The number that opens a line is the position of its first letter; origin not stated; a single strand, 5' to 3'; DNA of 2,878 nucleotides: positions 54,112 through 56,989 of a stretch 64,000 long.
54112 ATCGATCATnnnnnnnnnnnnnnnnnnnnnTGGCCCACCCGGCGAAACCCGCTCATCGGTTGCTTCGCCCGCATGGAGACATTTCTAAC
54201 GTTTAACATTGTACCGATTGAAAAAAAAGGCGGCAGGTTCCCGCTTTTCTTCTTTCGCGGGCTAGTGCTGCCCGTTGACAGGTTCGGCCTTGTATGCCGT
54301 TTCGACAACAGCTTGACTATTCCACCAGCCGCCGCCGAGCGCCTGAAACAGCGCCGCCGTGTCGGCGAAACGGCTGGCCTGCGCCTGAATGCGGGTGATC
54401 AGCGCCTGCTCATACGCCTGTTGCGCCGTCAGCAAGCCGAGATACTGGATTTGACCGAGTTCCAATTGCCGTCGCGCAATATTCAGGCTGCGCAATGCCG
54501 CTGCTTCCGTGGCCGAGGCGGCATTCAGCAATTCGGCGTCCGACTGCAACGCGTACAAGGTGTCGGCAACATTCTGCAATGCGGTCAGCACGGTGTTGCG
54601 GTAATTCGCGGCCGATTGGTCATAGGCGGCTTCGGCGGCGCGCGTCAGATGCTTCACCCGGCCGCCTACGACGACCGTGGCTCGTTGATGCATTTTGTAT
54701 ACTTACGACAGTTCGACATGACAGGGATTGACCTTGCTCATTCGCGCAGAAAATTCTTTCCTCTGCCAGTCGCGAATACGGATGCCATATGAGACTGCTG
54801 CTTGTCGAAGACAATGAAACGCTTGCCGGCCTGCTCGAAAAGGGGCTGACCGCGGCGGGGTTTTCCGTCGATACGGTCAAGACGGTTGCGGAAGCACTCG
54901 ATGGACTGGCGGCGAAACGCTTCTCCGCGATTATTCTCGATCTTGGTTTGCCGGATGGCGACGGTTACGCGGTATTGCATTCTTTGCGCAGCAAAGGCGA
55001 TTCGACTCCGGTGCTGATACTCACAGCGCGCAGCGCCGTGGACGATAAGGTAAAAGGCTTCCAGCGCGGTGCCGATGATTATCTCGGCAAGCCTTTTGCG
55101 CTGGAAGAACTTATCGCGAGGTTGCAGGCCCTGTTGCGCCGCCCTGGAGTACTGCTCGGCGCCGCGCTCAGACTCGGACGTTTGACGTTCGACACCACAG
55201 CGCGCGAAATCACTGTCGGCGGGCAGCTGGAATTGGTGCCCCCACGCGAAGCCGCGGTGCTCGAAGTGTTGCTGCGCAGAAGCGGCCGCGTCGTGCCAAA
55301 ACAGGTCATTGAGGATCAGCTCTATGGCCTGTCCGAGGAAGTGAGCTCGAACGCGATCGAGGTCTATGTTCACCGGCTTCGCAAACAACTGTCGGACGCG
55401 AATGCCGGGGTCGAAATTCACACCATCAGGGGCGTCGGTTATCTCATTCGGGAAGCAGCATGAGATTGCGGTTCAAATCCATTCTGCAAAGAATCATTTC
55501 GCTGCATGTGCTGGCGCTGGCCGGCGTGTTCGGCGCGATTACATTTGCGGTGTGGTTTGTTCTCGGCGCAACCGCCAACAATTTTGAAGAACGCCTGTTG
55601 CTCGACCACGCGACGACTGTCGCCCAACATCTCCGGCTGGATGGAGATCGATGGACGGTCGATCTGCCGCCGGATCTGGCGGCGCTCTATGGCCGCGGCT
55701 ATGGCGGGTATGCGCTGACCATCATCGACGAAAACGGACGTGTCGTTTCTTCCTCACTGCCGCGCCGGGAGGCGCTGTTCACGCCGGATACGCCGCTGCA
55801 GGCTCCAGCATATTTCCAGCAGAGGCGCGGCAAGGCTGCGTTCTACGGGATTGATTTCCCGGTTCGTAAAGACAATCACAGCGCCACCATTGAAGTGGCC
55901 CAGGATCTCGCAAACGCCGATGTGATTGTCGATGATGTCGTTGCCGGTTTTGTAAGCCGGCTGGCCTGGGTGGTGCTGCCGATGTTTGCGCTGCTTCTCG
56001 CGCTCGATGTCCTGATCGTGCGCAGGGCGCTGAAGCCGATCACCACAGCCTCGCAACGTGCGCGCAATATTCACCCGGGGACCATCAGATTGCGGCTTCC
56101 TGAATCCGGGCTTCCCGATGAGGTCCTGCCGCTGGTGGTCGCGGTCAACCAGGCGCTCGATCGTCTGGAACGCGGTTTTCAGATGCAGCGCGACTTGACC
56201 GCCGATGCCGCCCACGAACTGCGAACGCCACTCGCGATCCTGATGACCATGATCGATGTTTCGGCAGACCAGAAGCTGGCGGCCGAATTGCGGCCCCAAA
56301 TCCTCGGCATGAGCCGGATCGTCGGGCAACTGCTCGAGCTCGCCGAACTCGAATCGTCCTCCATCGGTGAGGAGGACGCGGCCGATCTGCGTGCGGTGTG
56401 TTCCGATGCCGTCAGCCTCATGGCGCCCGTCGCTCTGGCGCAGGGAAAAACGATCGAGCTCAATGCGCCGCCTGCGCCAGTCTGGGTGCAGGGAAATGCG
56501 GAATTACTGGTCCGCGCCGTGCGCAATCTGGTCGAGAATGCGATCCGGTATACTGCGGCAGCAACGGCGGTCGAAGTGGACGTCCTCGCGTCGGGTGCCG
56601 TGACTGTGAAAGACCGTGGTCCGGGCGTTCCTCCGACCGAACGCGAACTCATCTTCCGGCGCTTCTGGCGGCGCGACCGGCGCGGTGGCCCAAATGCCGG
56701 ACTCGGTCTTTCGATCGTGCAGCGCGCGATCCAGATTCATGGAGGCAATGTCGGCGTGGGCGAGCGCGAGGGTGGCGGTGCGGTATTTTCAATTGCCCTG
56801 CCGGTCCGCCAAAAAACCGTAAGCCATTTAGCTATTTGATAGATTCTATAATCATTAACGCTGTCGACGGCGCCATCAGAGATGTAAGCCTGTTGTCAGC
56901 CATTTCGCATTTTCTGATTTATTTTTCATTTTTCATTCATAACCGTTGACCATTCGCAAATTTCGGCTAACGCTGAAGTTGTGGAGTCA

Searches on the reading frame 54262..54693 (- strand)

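Call 13: search_protein_families(library=pfam, max_evalue=0.001, proteins=[window:54262-54693:-])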
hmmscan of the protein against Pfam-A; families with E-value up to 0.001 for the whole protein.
window:54262-54693:- (143 aa): 1 family
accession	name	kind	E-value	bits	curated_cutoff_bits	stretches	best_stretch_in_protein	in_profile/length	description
PF02321.23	OEP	-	5.8e-13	49.5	22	1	10-120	77-187/187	Outer membrane efflux protein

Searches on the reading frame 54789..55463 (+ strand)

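Call 13: search_protein_families(library=pfam, max_evalue=0.001, proteins=[window:54789-55463:+])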
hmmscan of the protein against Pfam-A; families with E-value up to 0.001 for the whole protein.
window:54789-55463:+ (224 aa): 2 families
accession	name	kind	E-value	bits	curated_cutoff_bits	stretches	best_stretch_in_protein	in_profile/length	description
PF00072.30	Response_reg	-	1.6e-25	89.9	30.2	1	4-112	2-110/111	Response regulator receiver domain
PF00486.34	Trans_reg_C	-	8.1e-19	67.9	26.2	1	151-219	7-76/77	Transcriptional regulatory protein, C terminal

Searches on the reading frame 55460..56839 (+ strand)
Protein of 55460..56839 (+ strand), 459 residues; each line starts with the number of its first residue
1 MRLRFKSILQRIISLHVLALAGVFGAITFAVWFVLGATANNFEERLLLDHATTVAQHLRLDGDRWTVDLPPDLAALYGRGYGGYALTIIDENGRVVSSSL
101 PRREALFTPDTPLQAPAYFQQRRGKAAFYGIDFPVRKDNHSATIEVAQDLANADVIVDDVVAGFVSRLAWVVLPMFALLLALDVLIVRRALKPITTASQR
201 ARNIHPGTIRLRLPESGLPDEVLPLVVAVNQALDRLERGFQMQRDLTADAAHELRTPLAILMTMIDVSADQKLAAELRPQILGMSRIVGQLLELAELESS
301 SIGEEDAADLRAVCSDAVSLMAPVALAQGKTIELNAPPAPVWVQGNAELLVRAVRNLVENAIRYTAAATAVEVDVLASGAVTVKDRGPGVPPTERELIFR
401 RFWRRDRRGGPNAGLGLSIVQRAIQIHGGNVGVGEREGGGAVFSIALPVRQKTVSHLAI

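Call 14: search_protein_families(library=pfam, max_evalue=0.001, proteins=[window:55460-56839:+])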
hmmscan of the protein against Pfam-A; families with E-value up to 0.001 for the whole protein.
window:55460-56839:+ (459 aa): 4 families
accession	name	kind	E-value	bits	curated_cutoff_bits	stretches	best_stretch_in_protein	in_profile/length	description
PF02518.31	HATPase_c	-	8.8e-24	84.5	26.4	1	346-450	2-110/111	Histidine kinase-, DNA gyrase B-, and HSP90-like ATPase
PF00512.31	HisKA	-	6.2e-08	33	26.9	1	243-299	2-65/66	His Kinase A (phospho-acceptor) domain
PF00672.30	HAMP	-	9.1e-06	26.3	25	1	185-237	1-52/53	HAMP domain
PF08521.16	2CSK_N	-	1.3e-05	25.8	23.2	1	25-152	6-132/140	Two-component sensor kinase N-terminal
